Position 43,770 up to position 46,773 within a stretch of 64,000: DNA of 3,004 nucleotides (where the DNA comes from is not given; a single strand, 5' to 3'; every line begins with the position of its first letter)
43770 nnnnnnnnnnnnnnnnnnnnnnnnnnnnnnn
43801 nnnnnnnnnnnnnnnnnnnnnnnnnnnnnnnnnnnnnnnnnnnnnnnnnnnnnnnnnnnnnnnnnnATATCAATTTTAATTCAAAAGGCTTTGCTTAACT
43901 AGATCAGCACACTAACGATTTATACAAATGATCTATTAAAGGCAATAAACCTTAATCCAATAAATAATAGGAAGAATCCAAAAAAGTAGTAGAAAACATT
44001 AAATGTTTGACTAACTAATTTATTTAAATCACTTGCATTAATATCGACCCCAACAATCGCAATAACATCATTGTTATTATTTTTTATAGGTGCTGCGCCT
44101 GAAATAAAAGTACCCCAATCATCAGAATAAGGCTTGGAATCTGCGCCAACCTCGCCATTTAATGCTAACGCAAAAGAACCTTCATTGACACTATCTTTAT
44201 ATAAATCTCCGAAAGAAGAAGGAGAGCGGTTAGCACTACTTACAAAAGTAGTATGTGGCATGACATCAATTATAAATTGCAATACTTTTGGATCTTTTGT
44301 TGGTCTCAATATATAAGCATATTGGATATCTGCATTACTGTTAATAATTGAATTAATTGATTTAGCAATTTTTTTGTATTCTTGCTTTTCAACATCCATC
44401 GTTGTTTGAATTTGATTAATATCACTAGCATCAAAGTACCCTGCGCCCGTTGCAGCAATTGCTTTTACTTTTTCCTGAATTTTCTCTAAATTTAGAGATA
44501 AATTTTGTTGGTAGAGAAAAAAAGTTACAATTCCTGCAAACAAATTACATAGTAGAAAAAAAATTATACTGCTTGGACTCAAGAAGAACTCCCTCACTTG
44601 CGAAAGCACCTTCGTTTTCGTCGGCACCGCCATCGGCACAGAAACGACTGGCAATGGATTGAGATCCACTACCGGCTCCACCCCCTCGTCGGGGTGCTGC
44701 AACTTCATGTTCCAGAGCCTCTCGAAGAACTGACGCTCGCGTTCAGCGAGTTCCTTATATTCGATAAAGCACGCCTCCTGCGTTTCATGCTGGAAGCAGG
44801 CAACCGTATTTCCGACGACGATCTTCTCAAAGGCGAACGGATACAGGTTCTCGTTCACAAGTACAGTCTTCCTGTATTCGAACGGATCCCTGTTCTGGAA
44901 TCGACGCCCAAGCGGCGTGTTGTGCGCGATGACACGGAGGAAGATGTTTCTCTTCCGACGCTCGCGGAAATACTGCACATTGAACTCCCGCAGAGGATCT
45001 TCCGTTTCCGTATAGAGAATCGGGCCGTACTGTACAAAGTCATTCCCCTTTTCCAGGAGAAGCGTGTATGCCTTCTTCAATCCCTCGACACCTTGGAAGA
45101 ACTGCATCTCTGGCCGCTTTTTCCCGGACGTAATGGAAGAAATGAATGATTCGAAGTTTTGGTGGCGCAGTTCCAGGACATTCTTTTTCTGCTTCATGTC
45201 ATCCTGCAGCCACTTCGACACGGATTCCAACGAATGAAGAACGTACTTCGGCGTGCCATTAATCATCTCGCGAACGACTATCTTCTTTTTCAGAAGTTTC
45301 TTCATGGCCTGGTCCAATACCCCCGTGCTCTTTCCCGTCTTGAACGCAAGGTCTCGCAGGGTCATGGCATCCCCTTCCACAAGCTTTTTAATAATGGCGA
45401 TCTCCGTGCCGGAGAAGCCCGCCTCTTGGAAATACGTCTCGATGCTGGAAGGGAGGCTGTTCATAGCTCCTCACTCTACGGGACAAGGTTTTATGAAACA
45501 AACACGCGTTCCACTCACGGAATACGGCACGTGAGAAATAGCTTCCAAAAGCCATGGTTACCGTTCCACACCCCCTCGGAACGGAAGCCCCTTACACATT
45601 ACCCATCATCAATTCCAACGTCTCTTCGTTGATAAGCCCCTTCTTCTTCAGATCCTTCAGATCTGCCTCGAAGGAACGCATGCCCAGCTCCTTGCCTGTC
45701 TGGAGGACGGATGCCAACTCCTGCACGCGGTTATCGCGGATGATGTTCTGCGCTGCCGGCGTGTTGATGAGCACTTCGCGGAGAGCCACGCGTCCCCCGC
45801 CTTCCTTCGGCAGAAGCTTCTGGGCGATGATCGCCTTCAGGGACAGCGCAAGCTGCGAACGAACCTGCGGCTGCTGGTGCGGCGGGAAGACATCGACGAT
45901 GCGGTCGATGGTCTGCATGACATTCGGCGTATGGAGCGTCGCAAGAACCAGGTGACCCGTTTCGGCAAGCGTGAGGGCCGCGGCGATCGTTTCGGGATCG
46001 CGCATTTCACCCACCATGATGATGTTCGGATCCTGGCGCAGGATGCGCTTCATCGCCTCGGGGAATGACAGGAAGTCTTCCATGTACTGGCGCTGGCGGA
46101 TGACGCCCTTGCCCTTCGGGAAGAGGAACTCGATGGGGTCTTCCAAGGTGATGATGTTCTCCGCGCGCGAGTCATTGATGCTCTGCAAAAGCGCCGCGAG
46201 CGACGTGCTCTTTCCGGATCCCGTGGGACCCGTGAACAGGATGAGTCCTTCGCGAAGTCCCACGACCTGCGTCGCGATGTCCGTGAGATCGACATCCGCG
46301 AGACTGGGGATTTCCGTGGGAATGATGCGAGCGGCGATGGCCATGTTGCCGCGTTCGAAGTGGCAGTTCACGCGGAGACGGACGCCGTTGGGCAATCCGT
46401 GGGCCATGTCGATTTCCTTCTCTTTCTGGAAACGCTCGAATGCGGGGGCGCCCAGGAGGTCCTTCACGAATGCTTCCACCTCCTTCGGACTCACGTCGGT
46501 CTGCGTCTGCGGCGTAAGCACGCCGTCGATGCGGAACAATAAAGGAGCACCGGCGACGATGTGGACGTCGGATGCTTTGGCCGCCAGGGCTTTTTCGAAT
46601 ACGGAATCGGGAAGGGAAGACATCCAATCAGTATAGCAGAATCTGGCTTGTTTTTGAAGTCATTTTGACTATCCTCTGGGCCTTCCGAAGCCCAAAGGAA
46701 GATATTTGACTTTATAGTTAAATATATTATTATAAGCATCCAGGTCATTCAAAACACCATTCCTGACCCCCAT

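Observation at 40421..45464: AT-rich ~4-kb block whose two edges fall inside intact sensor genes (in-frame input-domain replacement?)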

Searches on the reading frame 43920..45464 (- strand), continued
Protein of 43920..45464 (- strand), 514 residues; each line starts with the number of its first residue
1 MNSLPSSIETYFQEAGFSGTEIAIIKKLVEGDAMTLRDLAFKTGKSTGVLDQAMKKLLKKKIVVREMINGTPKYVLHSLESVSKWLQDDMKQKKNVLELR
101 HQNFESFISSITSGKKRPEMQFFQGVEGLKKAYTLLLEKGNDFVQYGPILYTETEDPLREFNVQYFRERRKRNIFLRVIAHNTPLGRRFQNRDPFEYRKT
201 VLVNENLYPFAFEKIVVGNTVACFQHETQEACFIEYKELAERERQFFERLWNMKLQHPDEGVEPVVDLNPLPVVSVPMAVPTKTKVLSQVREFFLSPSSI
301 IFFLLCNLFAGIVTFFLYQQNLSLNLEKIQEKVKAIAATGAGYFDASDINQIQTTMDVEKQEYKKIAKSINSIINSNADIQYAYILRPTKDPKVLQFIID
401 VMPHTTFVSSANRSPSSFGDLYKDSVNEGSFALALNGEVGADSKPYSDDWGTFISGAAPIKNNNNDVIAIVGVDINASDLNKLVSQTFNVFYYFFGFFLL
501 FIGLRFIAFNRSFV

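Call 79: fold_search(model_id=the predicted structure, library=pdb)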
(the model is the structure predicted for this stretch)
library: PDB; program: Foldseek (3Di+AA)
matches with E <= 10: 1531; with E <= 0.001: 8
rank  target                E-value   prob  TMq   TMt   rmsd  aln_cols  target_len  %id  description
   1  5bqt_B                3.2e-09  1.00  0.20  0.38  21.1       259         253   15  Structure of TrmBL2, an archaeal chromatin protein, shows a novel mode of DNA binding. (released 2015-09-02)
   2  5bqt_A                3.2e-09  1.00  0.20  0.36  21.6       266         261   13  Structure of TrmBL2, an archaeal chromatin protein, shows a novel mode of DNA binding. (released 2015-09-02)
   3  5bpi_D                3.6e-09  1.00  0.20  0.37  14.5       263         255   13  Structure of TrmBL2, an archaeal chromatin protein, shows a novel mode of DNA binding. (released 2015-09-02)
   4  5bpd_D                7.1e-09  1.00  0.20  0.36  14.3       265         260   13  Structure of TrmBL2, an archaeal chromatin protein, shows a novel mode of DNA binding. (released 2015-09-02)
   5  5bpd_B                9.4e-09  1.00  0.20  0.37  21.9       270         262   14  Structure of TrmBL2, an archaeal chromatin protein, shows a novel mode of DNA binding. (released 2015-09-02)
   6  5bpd_C                1.1e-08  1.00  0.20  0.37  14.0       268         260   14  Structure of TrmBL2, an archaeal chromatin protein, shows a novel mode of DNA binding. (released 2015-09-02)
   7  5box_A                1.2e-08  1.00  0.20  0.37  22.1       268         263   13  Structure of TrmBL2, an archaeal chromatin protein, shows a novel mode of DNA binding. (released 2015-09-02)
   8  5bpi_C                1.3e-08  1.00  0.20  0.37  14.3       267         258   15  Structure of TrmBL2, an archaeal chromatin protein, shows a novel mode of DNA binding. (released 2015-09-02)
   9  2d1h_A                1.4e-03  1.00  0.17  0.75   2.3        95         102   23  Crystal structure of ST1889 protein from thermoacidophilic archaeon Sulfolobus tokodaii (released 2006-09-05)
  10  9fhk_A                1.5e-03  1.00  0.20  0.29   4.1       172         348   10  Structure of the F13 protein of Vaccinia virus (P21 crystal form) (released 2025-03-12)
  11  9a5d_A                1.6e-03  1.00  0.29  0.25   6.0       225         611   12  Integrative model of WALK-YYCH by crosslinking MS and deep learning (released 2024-09-18)
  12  1sfx_B                2.0e-03  1.00  0.16  0.71   7.4       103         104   20  X-ray crystal structure of putative HTH transcription regulator from Archaeoglobus fulgidus (released 2004-08-03)
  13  1sfx_A                2.2e-03  1.00  0.16  0.70   9.3       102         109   22  X-ray crystal structure of putative HTH transcription regulator from Archaeoglobus fulgidus (released 2004-08-03)
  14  6cmv_C                2.4e-03  1.00  0.18  0.73   2.9       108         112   19  Crystal structure of Archaeal Biofilm Regulator (AbfR2) from Sulfolobus acidocaldarius (released 2018-11-14)
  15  4l9t_A                2.4e-03  1.00  0.14  0.45  11.7       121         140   13  Crystal structure of MepR F27L mutant from multidrug resistant S. aureus clinical isolate (released 2013-09-11)
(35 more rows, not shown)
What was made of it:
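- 44580..45464 (-): Regulator, cytoplasmic half (aa 1-295): wHTH plus TrmB-type C-terminal domain, ending in the juxtamembrane motif REFFLSP. GC-rich, conserved 'output' module and left recombination anchor. Foldseek TrmBL2 E=3e-9 over about 260 columns (call 79).
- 43920..44579 (-): Regulator, TM1 - extracytoplasmic PDC/Cache-like sensor - TM2 (aa 296-514). AT-rich, hypervariable allele. Foldseek KinD/TlpA/PacA sensor domains E=3-7e-3 (call 79).
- On TrmB family (regulator N-terminal half): Foldseek hit to TrmBL2 (5bqt, 5bpi, 5bpd) at E=3e-9 over about 260 columns (call 79).
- On Cache/PDC extracytoplasmic sensor (regulator C-terminal half): Foldseek hits KinD, TlpA and PacA sensor domains at E=3-7e-3 (call 79).
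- Closest known: TrmB-family transcription regulators. Same: The N-terminal 260 aa has the wHTH, long helix and C-terminal domain of the TrmB fold (Foldseek E=3e-9, call 79).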

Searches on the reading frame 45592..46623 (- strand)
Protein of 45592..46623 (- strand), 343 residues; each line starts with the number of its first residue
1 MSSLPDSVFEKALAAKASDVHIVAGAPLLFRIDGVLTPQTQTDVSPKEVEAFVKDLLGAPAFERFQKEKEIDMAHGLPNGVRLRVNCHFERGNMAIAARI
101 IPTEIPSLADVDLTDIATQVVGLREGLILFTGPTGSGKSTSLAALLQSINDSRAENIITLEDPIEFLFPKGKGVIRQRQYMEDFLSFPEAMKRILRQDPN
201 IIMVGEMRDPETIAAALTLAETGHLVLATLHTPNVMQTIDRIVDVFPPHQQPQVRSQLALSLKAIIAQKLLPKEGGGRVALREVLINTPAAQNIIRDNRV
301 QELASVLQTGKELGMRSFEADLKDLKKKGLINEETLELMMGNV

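Call 4: search_protein_families(library=pfam, proteins=[window:45592-46623:-], max_evalue=0.01)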
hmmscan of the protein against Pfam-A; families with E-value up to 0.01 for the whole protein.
window:45592-46623:- (343 aa): 6 families
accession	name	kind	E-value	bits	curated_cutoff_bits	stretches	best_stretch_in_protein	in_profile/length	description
PF00437.27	T2SSE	-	8.5e-47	160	24.9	1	6-273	13-280/370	Type II/IV secretion system protein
PF13476.12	AAA_23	-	0.00058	21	27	1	122-148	16-42/201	AAA domain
PF13401.12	AAA_22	-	0.00081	20.1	27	1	125-152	5-32/130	AAA domain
PF13555.12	AAA_29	-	0.0011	19.1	27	1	125-145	22-42/61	P-loop containing region of AAA domain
PF13671.12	AAA_33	-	0.0024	18.6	27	1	127-225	1-98/143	AAA domain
PF13191.12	AAA_16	-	0.0027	18.7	32.6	1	114-153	13-52/167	AAA ATPase domain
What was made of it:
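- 45592..46623 (-): PilT-like T2SSE ATPase. GC-rich conserved left flank of the locus. Pfam T2SSE E=8.5e-47 (call 4).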
